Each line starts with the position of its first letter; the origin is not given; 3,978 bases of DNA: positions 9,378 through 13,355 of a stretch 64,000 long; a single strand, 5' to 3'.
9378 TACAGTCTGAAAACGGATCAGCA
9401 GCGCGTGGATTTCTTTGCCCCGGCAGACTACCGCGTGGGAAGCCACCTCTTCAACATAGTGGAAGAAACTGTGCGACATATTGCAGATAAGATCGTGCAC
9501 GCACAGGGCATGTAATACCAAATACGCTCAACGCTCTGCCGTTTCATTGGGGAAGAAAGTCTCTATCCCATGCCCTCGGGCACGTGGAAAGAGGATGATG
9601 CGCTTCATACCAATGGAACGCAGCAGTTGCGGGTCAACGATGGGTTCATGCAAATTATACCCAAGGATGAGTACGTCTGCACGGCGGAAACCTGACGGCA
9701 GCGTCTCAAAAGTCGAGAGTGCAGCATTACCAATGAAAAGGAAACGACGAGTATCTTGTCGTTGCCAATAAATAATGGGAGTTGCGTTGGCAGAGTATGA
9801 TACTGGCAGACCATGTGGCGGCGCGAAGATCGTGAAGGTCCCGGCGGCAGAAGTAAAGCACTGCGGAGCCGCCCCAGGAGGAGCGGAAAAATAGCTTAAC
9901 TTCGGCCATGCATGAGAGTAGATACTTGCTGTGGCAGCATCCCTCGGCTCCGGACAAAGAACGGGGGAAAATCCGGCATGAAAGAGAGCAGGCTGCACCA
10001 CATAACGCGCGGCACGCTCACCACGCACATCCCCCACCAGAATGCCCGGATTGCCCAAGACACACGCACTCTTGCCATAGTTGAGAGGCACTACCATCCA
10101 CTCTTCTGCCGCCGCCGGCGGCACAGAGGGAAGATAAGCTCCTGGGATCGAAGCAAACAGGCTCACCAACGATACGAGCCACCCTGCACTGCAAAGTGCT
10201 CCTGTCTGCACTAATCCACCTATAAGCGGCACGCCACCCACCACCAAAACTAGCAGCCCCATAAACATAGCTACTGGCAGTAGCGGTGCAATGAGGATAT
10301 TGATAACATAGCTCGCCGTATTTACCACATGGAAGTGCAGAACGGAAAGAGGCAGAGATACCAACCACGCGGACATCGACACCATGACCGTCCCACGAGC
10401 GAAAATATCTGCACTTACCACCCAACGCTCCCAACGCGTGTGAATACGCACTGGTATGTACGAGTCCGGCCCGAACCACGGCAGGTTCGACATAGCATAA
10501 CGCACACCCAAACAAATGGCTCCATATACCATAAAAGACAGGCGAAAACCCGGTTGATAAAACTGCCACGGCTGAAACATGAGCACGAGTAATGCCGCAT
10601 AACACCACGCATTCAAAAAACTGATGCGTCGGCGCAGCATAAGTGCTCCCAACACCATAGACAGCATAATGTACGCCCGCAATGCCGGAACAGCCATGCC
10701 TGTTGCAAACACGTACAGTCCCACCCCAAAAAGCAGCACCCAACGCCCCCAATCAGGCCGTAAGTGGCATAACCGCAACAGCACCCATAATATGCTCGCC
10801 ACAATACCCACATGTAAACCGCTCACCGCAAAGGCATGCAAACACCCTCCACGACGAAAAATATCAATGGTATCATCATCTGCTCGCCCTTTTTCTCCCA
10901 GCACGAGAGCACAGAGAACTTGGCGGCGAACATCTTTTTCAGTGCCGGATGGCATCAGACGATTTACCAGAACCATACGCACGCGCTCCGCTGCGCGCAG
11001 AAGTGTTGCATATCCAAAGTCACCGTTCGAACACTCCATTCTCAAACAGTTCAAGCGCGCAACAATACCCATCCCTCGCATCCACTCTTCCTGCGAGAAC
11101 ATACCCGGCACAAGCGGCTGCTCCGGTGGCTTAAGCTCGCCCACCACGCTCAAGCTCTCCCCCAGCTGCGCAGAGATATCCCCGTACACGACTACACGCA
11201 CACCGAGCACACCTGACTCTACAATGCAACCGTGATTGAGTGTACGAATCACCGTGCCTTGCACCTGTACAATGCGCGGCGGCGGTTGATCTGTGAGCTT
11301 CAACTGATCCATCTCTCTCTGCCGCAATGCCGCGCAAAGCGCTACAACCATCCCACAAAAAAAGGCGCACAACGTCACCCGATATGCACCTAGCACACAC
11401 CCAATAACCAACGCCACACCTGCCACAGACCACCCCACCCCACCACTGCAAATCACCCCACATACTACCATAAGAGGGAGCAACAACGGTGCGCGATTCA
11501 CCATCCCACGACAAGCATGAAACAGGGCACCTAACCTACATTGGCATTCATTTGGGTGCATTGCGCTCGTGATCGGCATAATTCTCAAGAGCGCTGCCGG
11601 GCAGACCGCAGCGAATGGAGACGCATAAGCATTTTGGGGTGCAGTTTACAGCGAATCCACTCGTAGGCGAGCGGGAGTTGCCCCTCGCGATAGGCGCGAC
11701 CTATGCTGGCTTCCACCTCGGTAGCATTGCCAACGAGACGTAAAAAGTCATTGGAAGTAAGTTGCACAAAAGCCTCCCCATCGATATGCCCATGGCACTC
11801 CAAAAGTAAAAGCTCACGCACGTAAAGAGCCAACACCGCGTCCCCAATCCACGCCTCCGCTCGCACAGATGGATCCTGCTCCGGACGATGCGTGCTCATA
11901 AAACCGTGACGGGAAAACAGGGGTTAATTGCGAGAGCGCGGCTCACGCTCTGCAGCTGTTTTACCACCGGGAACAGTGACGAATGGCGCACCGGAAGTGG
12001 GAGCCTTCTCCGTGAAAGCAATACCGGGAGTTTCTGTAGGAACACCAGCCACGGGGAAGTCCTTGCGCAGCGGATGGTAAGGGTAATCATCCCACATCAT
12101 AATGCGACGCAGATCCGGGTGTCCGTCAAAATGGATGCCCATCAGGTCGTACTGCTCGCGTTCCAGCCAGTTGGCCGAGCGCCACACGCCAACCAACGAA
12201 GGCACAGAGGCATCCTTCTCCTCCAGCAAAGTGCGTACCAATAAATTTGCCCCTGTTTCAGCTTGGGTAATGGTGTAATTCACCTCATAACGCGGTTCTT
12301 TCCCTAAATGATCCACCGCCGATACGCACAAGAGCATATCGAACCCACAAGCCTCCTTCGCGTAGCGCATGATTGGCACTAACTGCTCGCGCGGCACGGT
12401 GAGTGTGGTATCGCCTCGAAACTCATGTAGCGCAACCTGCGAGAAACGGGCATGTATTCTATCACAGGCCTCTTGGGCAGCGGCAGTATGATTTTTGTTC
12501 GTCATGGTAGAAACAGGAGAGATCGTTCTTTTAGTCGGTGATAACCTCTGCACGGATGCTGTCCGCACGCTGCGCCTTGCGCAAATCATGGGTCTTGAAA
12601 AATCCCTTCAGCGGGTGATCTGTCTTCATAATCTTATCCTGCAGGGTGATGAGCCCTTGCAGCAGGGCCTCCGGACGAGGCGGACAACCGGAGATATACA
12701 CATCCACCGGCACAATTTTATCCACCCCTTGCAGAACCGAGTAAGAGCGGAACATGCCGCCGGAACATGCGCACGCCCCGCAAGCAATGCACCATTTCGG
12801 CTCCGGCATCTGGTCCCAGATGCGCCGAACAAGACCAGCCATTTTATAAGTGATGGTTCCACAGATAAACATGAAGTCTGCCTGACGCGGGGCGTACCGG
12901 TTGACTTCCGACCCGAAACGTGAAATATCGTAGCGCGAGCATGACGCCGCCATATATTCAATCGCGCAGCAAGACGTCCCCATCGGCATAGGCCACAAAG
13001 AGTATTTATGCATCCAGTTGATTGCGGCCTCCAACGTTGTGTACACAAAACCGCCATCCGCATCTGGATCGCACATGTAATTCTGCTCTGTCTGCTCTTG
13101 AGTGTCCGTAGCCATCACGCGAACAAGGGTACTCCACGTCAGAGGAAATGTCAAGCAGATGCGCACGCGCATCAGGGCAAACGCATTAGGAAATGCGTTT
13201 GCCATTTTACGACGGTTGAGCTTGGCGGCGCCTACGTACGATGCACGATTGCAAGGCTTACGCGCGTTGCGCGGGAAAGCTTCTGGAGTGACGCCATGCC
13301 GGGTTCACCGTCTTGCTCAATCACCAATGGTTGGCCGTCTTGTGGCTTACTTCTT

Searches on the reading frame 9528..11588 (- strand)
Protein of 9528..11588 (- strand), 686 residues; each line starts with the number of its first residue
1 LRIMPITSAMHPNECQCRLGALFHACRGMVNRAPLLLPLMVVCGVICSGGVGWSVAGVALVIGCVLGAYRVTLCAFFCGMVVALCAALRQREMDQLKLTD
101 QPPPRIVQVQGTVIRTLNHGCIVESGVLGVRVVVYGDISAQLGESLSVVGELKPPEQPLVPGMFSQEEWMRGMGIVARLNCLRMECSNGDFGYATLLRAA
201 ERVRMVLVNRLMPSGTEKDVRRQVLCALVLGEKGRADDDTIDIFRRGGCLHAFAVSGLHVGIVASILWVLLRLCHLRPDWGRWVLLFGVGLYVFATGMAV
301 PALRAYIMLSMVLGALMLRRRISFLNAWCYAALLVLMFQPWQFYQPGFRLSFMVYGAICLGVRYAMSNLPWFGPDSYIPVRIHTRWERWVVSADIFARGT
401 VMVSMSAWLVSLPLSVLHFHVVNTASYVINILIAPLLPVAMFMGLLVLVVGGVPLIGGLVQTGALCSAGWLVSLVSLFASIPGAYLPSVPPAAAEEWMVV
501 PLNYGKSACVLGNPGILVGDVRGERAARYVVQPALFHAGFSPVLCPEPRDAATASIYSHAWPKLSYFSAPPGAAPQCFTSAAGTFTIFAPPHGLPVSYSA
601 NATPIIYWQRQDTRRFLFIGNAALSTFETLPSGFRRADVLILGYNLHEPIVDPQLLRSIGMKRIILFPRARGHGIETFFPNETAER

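Call 14: search_protein_families(library=pfam, proteins=[window:9528-11588:-], max_evalue=0.0001)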
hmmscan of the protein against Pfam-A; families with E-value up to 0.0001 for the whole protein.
window:9528-11588:- (686 aa): 2 families
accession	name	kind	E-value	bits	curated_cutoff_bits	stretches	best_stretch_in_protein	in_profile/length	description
PF03772.21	Competence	-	2.1e-47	162.2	23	1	228-491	1-248/270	Competence protein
PF13567.11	DUF4131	-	3.9e-05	23.8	31.6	1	130-181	106-159/165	Domain of unknown function (DUF4131)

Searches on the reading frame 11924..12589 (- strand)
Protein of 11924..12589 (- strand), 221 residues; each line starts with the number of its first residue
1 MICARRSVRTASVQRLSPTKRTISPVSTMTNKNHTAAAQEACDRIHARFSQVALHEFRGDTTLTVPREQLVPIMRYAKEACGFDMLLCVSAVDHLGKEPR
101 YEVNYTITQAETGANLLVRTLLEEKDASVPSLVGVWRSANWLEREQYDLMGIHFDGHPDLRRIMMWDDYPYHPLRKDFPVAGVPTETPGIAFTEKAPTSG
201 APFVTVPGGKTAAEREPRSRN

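Call 15: search_protein_families(library=pfam, proteins=[window:11924-12589:-], max_evalue=0.0001)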
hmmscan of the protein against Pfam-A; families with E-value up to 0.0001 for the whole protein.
window:11924-12589:- (221 aa): 1 family
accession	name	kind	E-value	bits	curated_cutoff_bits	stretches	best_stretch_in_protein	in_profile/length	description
PF00329.25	Complex1_30kDa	-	5.8e-40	137.1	22.5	1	63-182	1-122/124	Respiratory-chain NADH dehydrogenase, 30 Kd subunit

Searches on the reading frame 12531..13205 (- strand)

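Call 15: search_protein_families(library=pfam, proteins=[window:12531-13205:-], max_evalue=0.0001)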
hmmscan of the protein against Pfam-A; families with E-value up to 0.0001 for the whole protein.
window:12531-13205:- (224 aa): 1 family
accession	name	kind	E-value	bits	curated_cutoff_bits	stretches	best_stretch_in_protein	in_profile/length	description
PF01058.29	Oxidored_q6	-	1.8e-26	92.8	27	1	79-187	3-127/128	NADH ubiquinone oxidoreductase, 20 Kd subunit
